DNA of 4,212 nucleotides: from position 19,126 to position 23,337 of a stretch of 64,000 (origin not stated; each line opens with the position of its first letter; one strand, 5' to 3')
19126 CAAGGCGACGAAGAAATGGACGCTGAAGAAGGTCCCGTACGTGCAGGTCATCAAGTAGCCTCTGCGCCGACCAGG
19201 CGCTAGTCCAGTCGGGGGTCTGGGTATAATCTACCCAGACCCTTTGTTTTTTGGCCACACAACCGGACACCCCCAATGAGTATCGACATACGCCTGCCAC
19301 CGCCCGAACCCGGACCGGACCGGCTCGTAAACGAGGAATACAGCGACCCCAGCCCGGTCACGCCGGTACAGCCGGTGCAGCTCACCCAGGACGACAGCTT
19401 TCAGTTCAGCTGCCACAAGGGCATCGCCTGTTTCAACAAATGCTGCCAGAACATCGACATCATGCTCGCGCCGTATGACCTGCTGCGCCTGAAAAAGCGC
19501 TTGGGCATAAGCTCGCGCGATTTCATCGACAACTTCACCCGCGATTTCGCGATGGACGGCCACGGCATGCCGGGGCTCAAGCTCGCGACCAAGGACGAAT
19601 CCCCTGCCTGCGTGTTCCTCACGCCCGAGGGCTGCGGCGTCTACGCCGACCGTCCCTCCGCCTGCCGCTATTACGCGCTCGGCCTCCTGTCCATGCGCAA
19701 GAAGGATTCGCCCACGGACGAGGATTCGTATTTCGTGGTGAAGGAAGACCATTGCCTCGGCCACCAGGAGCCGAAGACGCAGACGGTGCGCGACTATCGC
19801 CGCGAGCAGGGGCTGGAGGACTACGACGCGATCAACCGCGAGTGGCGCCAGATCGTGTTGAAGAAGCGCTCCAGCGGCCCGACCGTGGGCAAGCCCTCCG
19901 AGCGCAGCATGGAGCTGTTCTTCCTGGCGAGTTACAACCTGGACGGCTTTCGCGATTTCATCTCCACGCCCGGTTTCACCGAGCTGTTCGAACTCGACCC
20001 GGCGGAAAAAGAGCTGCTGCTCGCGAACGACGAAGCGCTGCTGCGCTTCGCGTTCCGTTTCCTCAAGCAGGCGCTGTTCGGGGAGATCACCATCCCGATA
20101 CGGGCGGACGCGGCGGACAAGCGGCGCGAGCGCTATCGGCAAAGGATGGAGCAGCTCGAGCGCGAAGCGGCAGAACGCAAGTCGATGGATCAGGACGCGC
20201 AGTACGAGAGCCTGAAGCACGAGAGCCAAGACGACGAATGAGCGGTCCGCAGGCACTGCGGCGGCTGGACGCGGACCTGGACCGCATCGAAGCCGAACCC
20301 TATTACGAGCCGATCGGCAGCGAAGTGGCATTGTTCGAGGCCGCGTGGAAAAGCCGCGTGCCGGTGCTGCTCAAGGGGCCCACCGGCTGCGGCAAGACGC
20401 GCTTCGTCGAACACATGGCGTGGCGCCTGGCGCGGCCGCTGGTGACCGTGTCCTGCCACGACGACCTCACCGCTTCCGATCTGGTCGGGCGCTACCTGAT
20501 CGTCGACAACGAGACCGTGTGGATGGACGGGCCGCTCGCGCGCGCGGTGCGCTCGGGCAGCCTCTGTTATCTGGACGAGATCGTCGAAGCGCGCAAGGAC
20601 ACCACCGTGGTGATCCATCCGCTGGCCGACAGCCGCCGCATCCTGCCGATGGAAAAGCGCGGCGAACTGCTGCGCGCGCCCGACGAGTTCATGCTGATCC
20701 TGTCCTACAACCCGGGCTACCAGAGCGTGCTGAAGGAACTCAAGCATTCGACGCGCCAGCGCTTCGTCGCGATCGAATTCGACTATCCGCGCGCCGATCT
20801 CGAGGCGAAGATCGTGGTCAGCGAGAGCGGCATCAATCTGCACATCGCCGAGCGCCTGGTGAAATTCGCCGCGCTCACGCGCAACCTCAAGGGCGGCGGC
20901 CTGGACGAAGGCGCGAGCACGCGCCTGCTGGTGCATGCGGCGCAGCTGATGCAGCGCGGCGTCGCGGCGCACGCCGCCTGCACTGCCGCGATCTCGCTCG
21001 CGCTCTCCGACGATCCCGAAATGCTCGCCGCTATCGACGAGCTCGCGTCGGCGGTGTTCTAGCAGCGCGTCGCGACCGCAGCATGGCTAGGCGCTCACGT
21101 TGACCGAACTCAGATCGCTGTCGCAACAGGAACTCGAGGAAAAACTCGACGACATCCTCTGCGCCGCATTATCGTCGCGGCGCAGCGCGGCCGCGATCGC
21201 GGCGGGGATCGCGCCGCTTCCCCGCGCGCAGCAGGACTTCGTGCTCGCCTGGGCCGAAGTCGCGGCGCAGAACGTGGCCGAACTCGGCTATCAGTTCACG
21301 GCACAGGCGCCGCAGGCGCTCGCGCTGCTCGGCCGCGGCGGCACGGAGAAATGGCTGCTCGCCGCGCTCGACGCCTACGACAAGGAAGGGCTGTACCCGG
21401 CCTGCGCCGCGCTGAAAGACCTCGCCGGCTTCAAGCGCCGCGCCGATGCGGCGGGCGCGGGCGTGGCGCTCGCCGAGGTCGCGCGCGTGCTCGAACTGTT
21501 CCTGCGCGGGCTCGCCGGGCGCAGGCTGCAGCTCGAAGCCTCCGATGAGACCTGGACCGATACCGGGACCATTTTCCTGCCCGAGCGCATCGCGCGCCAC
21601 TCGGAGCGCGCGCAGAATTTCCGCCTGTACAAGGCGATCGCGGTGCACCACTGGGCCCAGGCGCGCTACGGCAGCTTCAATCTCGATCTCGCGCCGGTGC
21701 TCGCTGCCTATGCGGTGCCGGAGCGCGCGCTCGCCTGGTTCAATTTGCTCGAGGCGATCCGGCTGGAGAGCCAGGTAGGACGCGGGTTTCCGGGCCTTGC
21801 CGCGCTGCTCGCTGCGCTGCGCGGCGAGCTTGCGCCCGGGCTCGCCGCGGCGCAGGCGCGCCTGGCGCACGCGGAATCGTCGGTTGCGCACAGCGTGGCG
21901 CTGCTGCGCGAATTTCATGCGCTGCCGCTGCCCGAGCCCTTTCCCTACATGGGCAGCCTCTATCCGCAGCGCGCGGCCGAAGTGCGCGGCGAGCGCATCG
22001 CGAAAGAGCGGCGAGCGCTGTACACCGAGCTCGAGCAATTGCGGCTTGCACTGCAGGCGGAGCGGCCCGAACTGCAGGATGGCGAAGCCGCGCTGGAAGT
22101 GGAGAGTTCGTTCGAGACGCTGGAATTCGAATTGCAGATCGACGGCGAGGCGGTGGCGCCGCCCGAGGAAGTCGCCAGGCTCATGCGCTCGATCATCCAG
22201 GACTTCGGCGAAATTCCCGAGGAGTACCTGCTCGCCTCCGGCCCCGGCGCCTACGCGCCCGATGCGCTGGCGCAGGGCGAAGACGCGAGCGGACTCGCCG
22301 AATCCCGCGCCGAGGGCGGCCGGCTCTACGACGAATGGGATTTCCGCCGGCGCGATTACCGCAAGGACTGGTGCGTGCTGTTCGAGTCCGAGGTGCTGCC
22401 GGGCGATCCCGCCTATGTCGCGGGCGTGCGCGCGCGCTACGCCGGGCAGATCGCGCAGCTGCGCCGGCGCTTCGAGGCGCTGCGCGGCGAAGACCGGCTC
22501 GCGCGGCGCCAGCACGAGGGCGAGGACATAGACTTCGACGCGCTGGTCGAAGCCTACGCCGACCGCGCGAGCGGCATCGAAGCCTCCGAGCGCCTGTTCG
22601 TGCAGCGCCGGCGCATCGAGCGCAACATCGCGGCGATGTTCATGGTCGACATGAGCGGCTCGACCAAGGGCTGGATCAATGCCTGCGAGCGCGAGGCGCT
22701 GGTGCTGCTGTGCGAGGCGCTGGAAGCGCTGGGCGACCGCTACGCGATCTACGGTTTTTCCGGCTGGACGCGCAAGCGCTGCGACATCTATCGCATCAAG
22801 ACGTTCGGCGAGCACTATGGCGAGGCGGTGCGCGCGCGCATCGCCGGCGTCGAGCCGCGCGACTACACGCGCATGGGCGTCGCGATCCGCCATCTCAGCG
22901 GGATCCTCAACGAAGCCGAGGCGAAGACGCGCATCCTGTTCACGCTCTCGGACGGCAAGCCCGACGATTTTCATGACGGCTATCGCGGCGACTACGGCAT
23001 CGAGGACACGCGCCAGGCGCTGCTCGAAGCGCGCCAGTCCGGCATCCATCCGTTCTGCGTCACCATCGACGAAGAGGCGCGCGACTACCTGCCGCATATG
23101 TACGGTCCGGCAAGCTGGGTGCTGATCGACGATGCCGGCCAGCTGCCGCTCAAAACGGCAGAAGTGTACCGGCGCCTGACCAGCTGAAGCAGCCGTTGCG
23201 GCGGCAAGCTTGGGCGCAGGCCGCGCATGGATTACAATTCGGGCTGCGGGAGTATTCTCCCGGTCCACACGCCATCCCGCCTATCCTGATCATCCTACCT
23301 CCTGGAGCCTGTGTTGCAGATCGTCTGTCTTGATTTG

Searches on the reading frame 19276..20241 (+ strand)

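Call 55: search_protein_families(library=pfam, proteins=[window:19276-20241:+], max_evalue=0.01)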
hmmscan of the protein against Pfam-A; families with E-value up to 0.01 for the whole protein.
window:19276-20241:+ (321 aa): 1 family
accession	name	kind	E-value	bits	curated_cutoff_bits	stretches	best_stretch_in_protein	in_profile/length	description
PF03692.20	CxxCxxCC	-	8.5e-09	36.4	23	1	46-149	2-73/85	Putative zinc- or iron-chelating domain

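Call 56: search_protein_families(library=padloc, proteins=[window:19276-20241:+], max_evalue=0.01)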
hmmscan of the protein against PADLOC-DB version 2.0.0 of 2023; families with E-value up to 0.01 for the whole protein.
window:19276-20241:+ (321 aa): 0 families

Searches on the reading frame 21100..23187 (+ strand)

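Call 55: search_protein_families(library=pfam, proteins=[window:21100-23187:+], max_evalue=0.01)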
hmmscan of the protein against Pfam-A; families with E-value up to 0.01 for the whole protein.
window:21100-23187:+ (695 aa): 2 families
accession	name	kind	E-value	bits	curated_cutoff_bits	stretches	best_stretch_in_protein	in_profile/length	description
PF13519.12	VWA_2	-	0.00012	23.1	27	1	513-619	2-106/107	von Willebrand factor type A domain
PF00092.34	VWA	-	0.0021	18.7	23.8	1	513-660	3-143/174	von Willebrand factor type A domain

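Call 56: search_protein_families(library=padloc, proteins=[window:21100-23187:+], max_evalue=0.01)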
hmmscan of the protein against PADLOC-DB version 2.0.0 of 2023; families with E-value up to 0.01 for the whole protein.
window:21100-23187:+ (695 aa): 0 families
